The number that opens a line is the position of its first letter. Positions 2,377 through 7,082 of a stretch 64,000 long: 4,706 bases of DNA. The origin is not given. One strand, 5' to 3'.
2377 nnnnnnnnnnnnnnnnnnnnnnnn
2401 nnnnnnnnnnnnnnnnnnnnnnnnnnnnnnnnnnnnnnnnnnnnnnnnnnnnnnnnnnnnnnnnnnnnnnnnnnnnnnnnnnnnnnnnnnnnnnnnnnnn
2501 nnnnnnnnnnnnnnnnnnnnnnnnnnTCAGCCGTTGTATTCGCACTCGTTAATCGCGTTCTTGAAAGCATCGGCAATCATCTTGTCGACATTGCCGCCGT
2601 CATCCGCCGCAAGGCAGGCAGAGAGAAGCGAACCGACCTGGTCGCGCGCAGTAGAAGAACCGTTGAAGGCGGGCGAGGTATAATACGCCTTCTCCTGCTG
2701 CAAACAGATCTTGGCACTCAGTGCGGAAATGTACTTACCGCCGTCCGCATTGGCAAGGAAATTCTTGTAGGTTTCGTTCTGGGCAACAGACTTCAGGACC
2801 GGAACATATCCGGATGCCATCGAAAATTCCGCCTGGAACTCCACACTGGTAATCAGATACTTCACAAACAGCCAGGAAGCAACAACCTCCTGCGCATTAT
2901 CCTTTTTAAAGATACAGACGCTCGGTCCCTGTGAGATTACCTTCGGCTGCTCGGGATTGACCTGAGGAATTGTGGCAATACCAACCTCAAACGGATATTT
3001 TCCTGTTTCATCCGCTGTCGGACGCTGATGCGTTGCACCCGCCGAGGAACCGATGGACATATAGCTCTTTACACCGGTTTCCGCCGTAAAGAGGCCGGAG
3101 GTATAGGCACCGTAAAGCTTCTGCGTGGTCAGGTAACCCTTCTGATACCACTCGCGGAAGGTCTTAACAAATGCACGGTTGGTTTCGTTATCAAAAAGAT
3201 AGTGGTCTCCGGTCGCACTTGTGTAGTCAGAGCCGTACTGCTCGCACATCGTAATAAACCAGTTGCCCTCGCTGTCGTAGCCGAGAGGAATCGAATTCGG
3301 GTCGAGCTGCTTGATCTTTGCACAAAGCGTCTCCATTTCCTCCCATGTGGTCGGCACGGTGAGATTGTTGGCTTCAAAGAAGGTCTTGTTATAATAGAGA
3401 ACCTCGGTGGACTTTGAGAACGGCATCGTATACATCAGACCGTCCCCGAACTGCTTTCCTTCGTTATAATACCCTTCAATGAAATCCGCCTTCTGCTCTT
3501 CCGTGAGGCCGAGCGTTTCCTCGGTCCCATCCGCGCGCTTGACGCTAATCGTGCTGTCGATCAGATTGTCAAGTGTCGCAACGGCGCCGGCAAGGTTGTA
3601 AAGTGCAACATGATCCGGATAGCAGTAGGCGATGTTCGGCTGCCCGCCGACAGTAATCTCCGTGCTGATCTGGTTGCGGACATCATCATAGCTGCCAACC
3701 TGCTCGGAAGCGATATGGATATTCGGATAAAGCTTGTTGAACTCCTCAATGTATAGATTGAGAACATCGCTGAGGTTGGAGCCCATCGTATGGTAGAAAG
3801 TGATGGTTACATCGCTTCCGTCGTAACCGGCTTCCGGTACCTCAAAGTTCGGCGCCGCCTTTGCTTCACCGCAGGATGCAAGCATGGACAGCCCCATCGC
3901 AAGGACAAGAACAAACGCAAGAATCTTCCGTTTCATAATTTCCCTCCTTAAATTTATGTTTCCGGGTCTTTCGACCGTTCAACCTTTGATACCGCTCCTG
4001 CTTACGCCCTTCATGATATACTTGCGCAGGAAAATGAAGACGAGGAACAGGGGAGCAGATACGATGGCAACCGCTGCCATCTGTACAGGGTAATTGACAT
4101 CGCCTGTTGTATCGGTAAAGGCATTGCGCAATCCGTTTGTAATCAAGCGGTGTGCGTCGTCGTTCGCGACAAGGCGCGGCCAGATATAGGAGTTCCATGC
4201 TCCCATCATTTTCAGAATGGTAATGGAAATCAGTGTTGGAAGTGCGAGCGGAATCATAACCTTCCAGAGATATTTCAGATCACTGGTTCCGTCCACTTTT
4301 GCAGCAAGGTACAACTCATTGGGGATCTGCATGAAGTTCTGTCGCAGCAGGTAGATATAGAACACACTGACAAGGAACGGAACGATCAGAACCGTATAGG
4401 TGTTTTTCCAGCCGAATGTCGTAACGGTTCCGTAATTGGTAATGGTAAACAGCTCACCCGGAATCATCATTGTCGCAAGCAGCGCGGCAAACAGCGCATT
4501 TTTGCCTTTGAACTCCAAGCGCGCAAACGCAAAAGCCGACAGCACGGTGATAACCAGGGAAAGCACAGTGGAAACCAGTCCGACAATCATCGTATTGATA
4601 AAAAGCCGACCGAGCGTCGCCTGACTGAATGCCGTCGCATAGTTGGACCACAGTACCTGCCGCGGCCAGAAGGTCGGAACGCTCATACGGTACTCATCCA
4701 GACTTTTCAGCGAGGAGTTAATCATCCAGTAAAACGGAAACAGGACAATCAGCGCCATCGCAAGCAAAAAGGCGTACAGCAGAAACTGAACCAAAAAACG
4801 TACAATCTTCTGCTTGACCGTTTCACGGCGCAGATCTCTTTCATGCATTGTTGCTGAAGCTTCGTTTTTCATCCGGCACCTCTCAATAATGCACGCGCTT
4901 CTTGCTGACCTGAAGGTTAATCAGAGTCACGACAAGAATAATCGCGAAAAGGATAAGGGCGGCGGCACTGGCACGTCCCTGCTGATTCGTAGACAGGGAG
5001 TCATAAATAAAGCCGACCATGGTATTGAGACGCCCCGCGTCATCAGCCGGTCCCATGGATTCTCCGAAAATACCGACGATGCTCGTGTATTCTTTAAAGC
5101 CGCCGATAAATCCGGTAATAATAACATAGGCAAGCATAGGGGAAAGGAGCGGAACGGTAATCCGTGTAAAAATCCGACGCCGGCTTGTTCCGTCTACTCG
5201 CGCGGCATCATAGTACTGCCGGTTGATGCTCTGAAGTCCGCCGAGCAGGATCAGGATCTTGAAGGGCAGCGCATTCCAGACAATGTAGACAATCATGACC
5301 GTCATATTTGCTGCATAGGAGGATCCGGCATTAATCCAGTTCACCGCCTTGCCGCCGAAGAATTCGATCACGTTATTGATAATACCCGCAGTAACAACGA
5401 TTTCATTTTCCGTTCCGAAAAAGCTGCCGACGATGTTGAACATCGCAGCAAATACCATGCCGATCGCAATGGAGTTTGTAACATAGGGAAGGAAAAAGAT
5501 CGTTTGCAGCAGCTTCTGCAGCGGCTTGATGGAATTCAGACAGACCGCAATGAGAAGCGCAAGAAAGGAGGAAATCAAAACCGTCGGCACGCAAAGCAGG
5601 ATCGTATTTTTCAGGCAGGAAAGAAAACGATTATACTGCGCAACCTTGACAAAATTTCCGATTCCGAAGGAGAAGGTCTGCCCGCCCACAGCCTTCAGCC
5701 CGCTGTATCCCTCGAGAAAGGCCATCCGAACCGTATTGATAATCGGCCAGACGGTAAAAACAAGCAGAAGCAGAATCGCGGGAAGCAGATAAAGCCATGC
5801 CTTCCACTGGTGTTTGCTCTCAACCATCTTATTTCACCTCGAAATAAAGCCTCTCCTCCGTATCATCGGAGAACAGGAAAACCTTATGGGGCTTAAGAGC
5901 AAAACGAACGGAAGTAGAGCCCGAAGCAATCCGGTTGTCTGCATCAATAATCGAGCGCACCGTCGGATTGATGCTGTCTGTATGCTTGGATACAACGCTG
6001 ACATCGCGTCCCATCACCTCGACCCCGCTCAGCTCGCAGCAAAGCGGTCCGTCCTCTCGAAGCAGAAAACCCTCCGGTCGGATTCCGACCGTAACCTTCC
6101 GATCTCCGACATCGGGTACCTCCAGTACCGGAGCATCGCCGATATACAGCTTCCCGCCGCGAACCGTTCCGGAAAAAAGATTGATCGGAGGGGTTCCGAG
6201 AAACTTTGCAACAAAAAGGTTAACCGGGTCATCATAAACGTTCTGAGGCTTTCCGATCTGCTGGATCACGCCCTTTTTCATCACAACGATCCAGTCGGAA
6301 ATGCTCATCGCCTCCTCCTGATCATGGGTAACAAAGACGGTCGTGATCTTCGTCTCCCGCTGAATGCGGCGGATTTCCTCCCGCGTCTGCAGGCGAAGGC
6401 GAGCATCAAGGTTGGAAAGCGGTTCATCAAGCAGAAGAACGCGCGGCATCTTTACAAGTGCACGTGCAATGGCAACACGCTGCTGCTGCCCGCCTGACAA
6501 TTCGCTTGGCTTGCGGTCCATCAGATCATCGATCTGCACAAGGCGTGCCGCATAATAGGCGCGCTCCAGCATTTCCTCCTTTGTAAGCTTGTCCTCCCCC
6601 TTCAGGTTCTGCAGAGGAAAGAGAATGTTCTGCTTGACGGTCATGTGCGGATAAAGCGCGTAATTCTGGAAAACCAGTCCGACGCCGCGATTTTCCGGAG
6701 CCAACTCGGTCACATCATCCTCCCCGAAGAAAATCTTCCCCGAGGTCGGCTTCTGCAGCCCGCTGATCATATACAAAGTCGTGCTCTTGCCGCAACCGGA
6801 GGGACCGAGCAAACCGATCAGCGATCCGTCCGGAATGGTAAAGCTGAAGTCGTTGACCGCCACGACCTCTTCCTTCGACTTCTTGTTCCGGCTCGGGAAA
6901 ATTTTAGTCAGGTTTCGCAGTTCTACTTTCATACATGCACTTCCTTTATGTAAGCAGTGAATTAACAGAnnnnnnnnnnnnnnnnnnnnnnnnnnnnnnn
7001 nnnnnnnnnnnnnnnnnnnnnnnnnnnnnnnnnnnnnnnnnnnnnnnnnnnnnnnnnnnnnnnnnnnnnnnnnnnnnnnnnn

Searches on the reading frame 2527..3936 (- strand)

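Call 14: search_protein_families(library=pfam, proteins=[window:2527-3936:-], max_evalue=0.001)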
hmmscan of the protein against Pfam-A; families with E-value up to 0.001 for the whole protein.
window:2527-3936:- (469 aa): 2 families
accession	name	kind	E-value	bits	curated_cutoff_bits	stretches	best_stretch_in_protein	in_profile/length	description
PF13416.11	SBP_bac_8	-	8.6e-36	124.6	27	1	62-392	2-273/279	Bacterial extracellular solute-binding protein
PF01547.30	SBP_bac_1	-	1.1e-21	78.6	26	1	53-363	2-302/307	Bacterial extracellular solute-binding protein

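Call 90: search_protein_families(library=ncbifam, proteins=[window:2527-3936:-], max_evalue=0.001)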
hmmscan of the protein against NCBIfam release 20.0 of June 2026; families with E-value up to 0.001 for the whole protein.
window:2527-3936:- (469 aa): 4 families
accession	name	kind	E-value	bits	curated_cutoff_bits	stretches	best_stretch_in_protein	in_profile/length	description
TIGR03850.1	bind_CPR_0540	equivalog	5.9e-16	58.1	299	1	3-329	1-314/437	carbohydrate ABC transporter substrate-binding protein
NF008211.0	PRK10974.1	equivalog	6.8e-15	54.6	411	1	43-392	27-363/439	sn-glycerol-3-phosphate ABC transporter substrate-binding protein UgpB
TIGR03851.1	chitin_NgcE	equivalog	6.8e-07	28.6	399.65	1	165-212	150-197/450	N-acetylglucosamine/diacetylchitobiose ABC transporter substrate-binding protein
NF045826.1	lipo_P68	equivalog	9.1e-07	27.7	200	0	2-184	1-170/669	P68 family surface lipoprotein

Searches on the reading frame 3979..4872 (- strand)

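Call 14: search_protein_families(library=pfam, proteins=[window:3979-4872:-], max_evalue=0.001)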
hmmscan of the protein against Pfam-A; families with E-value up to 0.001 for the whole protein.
window:3979-4872:- (297 aa): 1 family
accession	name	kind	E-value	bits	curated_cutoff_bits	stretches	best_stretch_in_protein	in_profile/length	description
PF00528.27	BPD_transp_1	-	1.3e-15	58.1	26.4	1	110-291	6-183/184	Binding-protein-dependent transport system inner membrane component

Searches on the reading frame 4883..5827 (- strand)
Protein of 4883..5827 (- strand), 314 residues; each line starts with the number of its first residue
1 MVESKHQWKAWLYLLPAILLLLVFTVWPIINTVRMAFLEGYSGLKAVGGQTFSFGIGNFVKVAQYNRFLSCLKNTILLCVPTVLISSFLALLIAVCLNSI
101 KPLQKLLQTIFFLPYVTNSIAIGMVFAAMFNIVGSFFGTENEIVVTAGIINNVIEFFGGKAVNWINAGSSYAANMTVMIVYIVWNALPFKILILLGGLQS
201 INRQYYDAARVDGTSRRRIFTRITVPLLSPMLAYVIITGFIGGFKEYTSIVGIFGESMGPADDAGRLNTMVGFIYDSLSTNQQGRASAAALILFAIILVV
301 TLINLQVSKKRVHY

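Call 14: search_protein_families(library=pfam, proteins=[window:4883-5827:-], max_evalue=0.001)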
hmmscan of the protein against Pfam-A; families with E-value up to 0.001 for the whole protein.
window:4883-5827:- (314 aa): 1 family
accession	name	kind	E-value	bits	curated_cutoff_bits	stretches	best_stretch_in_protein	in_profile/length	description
PF00528.27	BPD_transp_1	-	4.9e-17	62.7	26.4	1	88-309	3-180/184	Binding-protein-dependent transport system inner membrane component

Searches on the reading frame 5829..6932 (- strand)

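Call 14: search_protein_families(library=pfam, proteins=[window:5829-6932:-], max_evalue=0.001)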
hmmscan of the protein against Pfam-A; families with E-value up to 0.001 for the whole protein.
window:5829-6932:- (367 aa): 4 families
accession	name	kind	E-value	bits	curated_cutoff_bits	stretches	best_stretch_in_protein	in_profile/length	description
PF00005.33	ABC_tran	-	4.7e-37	128.1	25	1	26-172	1-136/137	ABC transporter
PF17850.7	CysA_C_terminal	-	3.9e-06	27.8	29.7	1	251-287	1-39/43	CysA C-terminal regulatory domain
PF17912.7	OB_MalK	-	2.5e-05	25.5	27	1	246-287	1-51/53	MalK OB fold domain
PF13304.12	AAA_21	-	6.8e-05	23.5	27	0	130-206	223-301/304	AAA domain, putative AbiEii toxin, Type IV TA system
